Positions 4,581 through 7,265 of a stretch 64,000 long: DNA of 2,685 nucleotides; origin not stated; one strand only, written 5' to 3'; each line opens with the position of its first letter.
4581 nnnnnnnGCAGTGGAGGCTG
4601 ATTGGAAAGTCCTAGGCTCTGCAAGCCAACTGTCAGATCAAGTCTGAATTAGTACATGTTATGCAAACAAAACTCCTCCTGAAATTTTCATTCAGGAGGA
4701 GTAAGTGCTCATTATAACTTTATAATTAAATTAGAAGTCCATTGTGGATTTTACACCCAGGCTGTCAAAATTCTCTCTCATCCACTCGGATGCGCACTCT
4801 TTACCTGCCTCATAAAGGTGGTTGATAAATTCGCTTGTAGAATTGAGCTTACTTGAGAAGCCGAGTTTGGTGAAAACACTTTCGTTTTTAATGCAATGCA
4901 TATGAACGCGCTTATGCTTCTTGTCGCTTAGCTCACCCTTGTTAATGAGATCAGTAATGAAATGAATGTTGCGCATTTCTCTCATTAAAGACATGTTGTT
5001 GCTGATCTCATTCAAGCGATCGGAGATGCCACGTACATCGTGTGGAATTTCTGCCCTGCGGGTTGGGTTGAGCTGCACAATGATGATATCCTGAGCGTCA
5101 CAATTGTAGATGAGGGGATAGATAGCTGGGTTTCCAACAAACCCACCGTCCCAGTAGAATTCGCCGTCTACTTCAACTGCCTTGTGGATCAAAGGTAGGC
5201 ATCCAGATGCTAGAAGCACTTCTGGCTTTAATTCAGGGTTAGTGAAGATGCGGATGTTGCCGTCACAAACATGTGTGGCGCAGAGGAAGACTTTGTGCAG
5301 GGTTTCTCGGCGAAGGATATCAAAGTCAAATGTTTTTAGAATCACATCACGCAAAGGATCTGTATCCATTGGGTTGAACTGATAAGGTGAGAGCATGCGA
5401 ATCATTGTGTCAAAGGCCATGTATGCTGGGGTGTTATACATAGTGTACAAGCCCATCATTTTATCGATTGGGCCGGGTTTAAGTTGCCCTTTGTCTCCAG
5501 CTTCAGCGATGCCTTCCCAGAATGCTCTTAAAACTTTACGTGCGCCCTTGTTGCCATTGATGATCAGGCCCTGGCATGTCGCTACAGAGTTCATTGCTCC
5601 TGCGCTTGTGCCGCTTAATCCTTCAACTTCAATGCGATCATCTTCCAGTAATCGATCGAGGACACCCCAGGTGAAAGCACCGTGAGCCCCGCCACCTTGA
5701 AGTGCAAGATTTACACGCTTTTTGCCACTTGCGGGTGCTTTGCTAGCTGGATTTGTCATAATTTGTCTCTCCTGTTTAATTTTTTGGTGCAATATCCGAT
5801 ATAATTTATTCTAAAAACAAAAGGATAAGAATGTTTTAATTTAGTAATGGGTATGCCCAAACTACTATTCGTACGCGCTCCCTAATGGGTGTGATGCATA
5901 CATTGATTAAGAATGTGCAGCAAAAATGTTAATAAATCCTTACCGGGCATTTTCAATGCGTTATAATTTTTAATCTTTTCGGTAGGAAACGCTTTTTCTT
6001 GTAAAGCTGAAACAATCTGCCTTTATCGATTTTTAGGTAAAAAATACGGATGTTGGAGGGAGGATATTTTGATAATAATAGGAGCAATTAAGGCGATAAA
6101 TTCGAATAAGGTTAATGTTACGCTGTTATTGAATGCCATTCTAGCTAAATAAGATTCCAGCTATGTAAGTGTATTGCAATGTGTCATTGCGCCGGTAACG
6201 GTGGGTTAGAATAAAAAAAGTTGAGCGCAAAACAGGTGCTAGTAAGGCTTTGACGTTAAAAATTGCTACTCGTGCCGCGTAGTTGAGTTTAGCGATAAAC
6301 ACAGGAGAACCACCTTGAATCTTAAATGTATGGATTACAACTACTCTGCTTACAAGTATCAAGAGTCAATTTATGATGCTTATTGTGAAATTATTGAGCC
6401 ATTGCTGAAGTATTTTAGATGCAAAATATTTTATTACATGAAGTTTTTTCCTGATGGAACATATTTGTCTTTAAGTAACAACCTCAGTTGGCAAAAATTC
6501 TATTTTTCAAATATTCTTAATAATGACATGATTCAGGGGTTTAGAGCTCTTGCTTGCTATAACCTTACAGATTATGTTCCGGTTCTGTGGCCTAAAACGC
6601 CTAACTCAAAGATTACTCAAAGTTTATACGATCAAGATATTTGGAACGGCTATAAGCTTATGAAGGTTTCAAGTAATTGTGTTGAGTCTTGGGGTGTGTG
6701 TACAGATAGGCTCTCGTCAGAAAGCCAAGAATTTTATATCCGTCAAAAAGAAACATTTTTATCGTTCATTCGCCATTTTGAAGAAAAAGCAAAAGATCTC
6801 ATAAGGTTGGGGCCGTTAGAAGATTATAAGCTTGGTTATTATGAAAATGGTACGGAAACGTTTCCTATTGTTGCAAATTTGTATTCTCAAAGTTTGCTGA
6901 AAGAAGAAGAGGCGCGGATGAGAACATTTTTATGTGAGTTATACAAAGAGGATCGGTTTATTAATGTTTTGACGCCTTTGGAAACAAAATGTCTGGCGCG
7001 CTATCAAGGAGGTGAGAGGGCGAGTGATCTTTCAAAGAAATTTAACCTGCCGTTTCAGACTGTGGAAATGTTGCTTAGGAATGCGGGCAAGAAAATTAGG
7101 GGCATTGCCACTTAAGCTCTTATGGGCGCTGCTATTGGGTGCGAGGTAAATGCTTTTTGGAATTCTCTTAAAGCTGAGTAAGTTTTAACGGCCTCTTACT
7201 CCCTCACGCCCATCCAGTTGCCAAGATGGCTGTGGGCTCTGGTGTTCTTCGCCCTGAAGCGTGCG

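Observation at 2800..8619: A decayed tandem prophage lies left of attL, shown by a capsid-gene relic with an internal deletion and a duplicated att-flanking sequence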

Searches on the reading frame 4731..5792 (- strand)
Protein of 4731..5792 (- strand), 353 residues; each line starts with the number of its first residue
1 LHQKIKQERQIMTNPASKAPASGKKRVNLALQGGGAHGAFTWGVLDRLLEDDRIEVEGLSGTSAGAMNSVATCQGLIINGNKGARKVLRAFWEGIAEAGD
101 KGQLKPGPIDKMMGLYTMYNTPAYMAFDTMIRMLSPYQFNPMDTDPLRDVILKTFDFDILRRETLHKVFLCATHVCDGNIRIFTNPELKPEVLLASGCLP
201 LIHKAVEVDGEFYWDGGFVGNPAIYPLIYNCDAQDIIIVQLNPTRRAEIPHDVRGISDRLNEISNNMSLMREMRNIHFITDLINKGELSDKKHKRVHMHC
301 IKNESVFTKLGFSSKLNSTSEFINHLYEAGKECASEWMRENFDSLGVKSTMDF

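Call 12: search_protein_families(library=pfam, proteins=[window:4731-5792:-], max_evalue=0.01)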
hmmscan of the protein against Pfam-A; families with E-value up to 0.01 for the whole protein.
window:4731-5792:- (353 aa): 1 family
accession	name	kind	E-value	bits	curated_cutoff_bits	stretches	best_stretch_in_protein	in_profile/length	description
PF01734.28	Patatin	-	4.7e-20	73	27.7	1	29-225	1-188/191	Patatin-like phospholipase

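Call 15: search_protein_families(library=phrogs, proteins=[window:4731-5792:-], max_evalue=0.01)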
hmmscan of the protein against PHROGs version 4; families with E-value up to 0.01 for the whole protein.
window:4731-5792:- (353 aa): 0 families

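Call 34: find_homologous_proteins(query=window:4731-5759:-, max_evalue=1e-40)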
Query window:4731-5759:- (342 aa): 7946 proteins with E <= 1e-40 among 8000 candidates; the best 120 are listed.
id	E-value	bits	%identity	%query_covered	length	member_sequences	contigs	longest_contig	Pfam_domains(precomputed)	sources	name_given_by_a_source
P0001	7.4e-226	767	96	100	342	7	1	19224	PF01734.28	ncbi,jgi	jgi:NTE family protein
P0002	6.7e-197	672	82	99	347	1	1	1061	PF01734.28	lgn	-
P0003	7.6e-193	658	82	99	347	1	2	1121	PF01734.28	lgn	-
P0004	2.9e-191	653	83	96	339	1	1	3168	PF01734.28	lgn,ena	-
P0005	1.7e-183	628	81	97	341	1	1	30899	PF01734.28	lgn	-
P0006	2.8e-150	518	81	78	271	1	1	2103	PF01734.28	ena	-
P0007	1.2e-143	496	64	97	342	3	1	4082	PF01734.28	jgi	jgi:NTE family protein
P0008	5.1e-143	494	64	97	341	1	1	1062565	PF01734.28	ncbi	-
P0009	8.6e-137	474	62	98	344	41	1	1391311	PF01734.28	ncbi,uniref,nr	ncbi:patatin-like phospholipase family protein [Candidatus Bodocaedibacter vickermanii]|uniref:Alpha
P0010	9.5e-135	467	60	98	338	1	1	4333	PF01734.28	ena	-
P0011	9.0e-134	464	61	96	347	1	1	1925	PF01734.28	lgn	-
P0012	1.3e-133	464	60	98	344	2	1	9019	PF01734.28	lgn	-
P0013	2.4e-132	459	59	98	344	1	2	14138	PF01734.28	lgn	-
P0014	3.8e-132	459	57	99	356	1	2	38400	PF01734.28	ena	-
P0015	8.3e-131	454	57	99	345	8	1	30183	PF01734.28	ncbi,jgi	jgi:NTE family protein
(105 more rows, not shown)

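Call 35: find_encoding_contigs(protein=P0001, flank=10000, max_places=4)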
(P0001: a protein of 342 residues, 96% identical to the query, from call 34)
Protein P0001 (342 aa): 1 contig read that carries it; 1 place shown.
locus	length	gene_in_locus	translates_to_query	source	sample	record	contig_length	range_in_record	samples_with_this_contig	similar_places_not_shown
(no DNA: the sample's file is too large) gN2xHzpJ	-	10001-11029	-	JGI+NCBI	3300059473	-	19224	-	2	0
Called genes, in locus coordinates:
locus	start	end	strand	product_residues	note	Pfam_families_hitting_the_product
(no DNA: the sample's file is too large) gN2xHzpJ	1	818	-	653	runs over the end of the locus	-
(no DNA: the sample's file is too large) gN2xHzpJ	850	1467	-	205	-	-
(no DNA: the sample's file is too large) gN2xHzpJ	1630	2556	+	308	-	PF01073:3Beta_HSD, PF01370:Epimerase, PF04321:RmlD_sub_bind (weak), PF05368:NmrA, PF13460:NAD_binding_10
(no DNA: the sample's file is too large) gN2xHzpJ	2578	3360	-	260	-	PF02673:BacA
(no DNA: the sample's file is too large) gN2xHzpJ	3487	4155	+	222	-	PF02798:GST_N, PF13417:GST_N_3, PF13409:GST_N_2, PF00043:GST_C (weak)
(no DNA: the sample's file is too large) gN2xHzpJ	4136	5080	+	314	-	PF01370:Epimerase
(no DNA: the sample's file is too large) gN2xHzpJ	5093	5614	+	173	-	-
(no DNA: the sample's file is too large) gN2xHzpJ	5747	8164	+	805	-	PF02190:LON_substr_bdg, PF07728:AAA_5, PF00004:AAA, PF22667:Lon_lid, PF05362:Lon_C, PF13541:ChlI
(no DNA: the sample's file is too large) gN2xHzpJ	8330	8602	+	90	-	PF00216:Bac_DNA_binding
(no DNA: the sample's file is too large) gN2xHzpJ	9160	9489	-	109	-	-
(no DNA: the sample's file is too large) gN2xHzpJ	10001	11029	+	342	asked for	PF01734:Patatin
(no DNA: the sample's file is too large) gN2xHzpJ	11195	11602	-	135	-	-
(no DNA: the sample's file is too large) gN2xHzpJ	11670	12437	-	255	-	-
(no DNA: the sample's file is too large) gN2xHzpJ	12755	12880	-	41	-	PF00444:Ribosomal_L36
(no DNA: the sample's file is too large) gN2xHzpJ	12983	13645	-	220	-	PF02129:Peptidase_S15, PF00561:Abhydrolase_1, PF12146:Hydrolase_4, PF12697:Abhydrolase_6 (faint), PF00326:Peptidase_S9 (faint), PF01738:DLH (faint)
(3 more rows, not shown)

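Call 36: find_encoding_contigs(protein=P0005, flank=10000, max_places=3)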
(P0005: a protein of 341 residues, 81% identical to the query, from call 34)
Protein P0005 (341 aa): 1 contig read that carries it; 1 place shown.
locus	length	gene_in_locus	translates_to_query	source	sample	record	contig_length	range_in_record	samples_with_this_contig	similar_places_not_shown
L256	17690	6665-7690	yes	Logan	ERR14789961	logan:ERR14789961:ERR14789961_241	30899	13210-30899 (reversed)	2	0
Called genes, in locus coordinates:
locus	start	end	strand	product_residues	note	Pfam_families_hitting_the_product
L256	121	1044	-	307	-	-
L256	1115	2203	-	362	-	-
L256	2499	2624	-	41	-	PF00444:Ribosomal_L36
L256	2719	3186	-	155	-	PF01668:SmpB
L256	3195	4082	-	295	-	PF00701:DHDPS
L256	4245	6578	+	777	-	PF13174:TPR_6 (faint), PF01464:SLT, PF27553:SLT_superhelical (faint)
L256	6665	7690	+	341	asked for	PF01734:Patatin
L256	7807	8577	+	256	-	PF01113:DapB_N, PF05173:DapB_C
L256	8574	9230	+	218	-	PF00730:HhH-GPD, PF00633:HHH (weak)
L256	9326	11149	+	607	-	PF00009:GTP_EFTU, PF22042:EF-G_D2, PF03144:GTP_EFTU_D2, PF00679:EFG_C, PF21018:BipA_C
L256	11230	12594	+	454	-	PF07690:MFS_1, PF13000:Acatn, PF07690:MFS_1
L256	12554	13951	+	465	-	PF07690:MFS_1, PF13000:Acatn (weak), PF03092:BT1 (faint)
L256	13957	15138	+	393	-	PF09243:Rsm22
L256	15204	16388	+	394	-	PF03054:tRNA_Me_trans, PF20259:tRNA_Me_trans_M, PF20258:tRNA_Me_trans_C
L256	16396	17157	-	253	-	PF02348:CTP_transf_3, PF12804:NTP_transf_3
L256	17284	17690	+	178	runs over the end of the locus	PF00034:Cytochrom_C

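Call 57: find_encoding_contigs(protein=P0009, flank=6000, max_places=2)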
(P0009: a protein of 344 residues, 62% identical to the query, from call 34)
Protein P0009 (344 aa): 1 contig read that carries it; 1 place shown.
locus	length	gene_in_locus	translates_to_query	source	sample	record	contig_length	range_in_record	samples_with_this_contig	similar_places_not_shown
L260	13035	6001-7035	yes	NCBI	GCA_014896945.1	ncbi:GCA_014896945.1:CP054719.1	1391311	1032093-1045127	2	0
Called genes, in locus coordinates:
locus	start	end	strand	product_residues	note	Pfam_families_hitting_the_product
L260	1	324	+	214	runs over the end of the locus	PF00814:TsaD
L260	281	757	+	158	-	PF00583:Acetyltransf_1, PF13673:Acetyltransf_10, PF13508:Acetyltransf_7, PF08445:FR47 (weak)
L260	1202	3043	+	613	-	PF02518:HATPase_c, PF13589:HATPase_c_3, PF01119:DNA_mis_repair, PF08676:MutL_C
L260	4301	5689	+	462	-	PF00206:Lyase_1, PF10415:FumaraseC_C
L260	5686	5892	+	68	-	PF13467:RHH_4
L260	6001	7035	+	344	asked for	PF01734:Patatin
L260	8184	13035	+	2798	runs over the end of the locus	-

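Call 79: find_encoding_contigs(protein=P0004, flank=5000, max_places=3)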
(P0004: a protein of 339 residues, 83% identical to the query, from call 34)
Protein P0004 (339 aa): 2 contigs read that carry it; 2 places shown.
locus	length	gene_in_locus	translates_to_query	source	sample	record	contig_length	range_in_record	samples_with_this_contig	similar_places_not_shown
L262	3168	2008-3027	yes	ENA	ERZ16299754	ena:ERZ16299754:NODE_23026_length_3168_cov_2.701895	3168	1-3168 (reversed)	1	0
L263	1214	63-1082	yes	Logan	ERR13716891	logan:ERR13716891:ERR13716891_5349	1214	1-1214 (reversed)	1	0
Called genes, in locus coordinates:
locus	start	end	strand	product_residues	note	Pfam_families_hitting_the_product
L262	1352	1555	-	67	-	PF00313:CSD, PF08206:OB_RNB (weak)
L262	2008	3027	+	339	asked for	PF01734:Patatin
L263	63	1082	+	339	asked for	PF01734:Patatin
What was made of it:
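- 2763..7195 (.): Tested and NOT shown to belong to the relic: two signal-peptide-like ORFs (3056-3796, 3862-4587), patatin (4731-5759, minus strand) and an ORFan (6315-7115). Patatin orthologues occur in relatives, outside phage context where neighbours were read (calls 34-36, 57, 79).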

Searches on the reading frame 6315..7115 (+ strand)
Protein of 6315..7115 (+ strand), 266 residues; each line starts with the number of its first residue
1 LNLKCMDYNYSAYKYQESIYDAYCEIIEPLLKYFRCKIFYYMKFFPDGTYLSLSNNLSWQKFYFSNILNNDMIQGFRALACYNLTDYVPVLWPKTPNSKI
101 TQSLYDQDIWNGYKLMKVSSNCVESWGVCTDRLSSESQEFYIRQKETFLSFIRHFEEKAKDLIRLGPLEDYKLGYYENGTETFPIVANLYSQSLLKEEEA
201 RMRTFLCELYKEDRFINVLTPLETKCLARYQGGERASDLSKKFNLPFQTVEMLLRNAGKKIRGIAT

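Call 12: search_protein_families(library=pfam, proteins=[window:6315-7115:+], max_evalue=0.01)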
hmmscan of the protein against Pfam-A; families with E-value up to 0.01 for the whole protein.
window:6315-7115:+ (266 aa): 0 families

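Call 15: search_protein_families(library=phrogs, proteins=[window:6315-7115:+], max_evalue=0.01)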
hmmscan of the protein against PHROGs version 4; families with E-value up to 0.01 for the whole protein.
window:6315-7115:+ (266 aa): 0 families

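Call 38: find_homologous_proteins(query=window:6315-7115:+, max_evalue=0.001)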
Query window:6315-7115:+ (266 aa): 1 proteins with E <= 0.001 among 277 candidates.
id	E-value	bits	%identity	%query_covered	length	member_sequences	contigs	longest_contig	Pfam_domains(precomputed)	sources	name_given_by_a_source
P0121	9.7e-179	611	100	100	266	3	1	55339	-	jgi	-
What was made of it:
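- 2763..7195 (.): ORFan status in call 38.
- The ORF at 6315-7115 is unique to this species (call 38).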

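Call 39: search_protein_families(library=pfam, proteins=[window:6315-7115:+], max_evalue=10)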
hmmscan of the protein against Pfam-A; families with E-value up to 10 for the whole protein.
window:6315-7115:+ (266 aa): 0 families

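Call 72: search_protein_families(library=padloc, proteins=[window:6315-7112:+], max_evalue=0.01)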
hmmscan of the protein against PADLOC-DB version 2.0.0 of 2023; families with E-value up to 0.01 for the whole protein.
window:6315-7112:+ (266 aa): 0 families

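Call 75: predict_structure(protein=window:6315-7112:+)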
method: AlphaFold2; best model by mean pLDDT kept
length: 266 residues; sequences in the alignment: 1
mean_pLDDT: 36.8   pTM: 0.26
mean pLDDT of the five models: 36.8, 36.4, 32.5, 31.8, 27.6
residues with pLDDT >= 90: 5; 70-90: 25; 50-70: 13; < 50: 223
segments of 3 or more residues with pLDDT < 50: 1-219, 263-266
pLDDT, mean of each block of 10 residues (from residue 1): 21 28 35 32 29 26 22 25 28 30 23 22 21 30 38 38 32 31 25 32 35 37 70 89 82 72 41
secondary structure, 60 per line:
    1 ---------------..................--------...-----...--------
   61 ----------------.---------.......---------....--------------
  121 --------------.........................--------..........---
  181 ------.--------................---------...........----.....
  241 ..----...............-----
elements in order: H16-33 E42-44 E50-52 E87-93 H103-106 H135-159 E171-177 H196-211 H221-231 H236-242 H247-261

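Call 78: fold_search(model_id=the predicted structure, library=pdb)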
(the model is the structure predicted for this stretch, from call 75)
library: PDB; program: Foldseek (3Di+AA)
matches with E <= 10: 203; with E <= 0.001: 0
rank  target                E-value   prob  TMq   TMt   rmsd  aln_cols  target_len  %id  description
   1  9a4r_A                6.6e-02  0.99  0.17  0.20  10.5        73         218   19  Integrative model of RPSH-RPOB by crosslinking MS and deep learning (released 2024-09-18)
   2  4lgw                  8.4e-02  0.72  0.17  0.19  13.7       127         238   15  Crystal structure of Escherichia coli SdiA in the space group P6522 (released 2014-03-19)
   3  3szt_A                1.0e-01  0.57  0.17  0.19  13.3       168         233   20  Quorum Sensing Control Repressor, QscR, Bound to N-3-oxo-dodecanoyl-L-Homoserine Lactone (released 2011-09-28)
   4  7r3i_A                1.2e-01  0.95  0.17  0.19  11.4        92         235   18  PROSS optimitzed variant of RhlR (61 mutations) in complex with the synthetic antagonist mBTL (released 2022-12-14)
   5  4lfu                  1.5e-01  0.60  0.17  0.19  13.9       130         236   16  Crystal structure of Escherichia coli SdiA in the space group C2 (released 2014-03-19)
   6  5vxn_C                1.5e-01  0.98  0.18  0.23   9.6        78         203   19  Structure of two RcsB dimers bound to two parallel DNAs. (released 2018-03-07)
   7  5w43_A                1.6e-01  0.97  0.17  0.22   9.6        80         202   19  Structure of the two-component response regulator RcsB-DNA complex (released 2018-03-07)
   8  7r3i_B                1.6e-01  0.44  0.17  0.19  15.3       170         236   15  PROSS optimitzed variant of RhlR (61 mutations) in complex with the synthetic antagonist mBTL (released 2022-12-14)
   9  3szt_B                1.6e-01  0.41  0.17  0.20  14.1       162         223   18  Quorum Sensing Control Repressor, QscR, Bound to N-3-oxo-dodecanoyl-L-Homoserine Lactone (released 2011-09-28)
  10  4y13                  1.7e-01  0.57  0.17  0.18  13.4       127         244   15  SdiA in complex with octanoyl-rac-glycerol (released 2015-04-08)
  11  4y15_B                2.0e-01  0.47  0.16  0.18  13.2       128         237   14  SdiA in complex with 3-oxo-C6-homoserine lactone (released 2015-04-08)
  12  4y15_A                2.1e-01  0.51  0.17  0.19  13.4       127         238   15  SdiA in complex with 3-oxo-C6-homoserine lactone (released 2015-04-08)
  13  2q0o_A                2.2e-01  0.54  0.18  0.20  14.3       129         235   15  Crystal structure of an anti-activation complex in bacterial quorum sensing (released 2007-09-25)
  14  6cbq_A                2.2e-01  0.41  0.17  0.19  13.5       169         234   19  Crystal structure of QscR bound to agonist S3 (released 2018-02-28)
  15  1l3l_A                2.2e-01  0.38  0.16  0.18  14.9       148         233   12  Crystal structure of a bacterial quorum-sensing transcription factor complexed with pheromone and DNA (released 2002-07-03)
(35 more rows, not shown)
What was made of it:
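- On LuxR-family regulator (ORF 6315-7115): Those helices superpose on RcsB/VraR HTH domains at 0.6-0.7 A over 44-45 residues, but all Foldseek E-values exceed 0.06 (calls 75, 78).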

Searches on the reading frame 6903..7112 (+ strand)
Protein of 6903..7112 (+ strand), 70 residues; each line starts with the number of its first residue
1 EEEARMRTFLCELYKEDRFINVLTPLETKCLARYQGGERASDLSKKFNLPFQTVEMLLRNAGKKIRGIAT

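Call 77: search_solved_structures(query=window:6903-7112:+, max_evalue=10)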
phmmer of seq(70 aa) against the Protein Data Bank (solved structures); distinct sequences matched with E-value up to 10: 0.
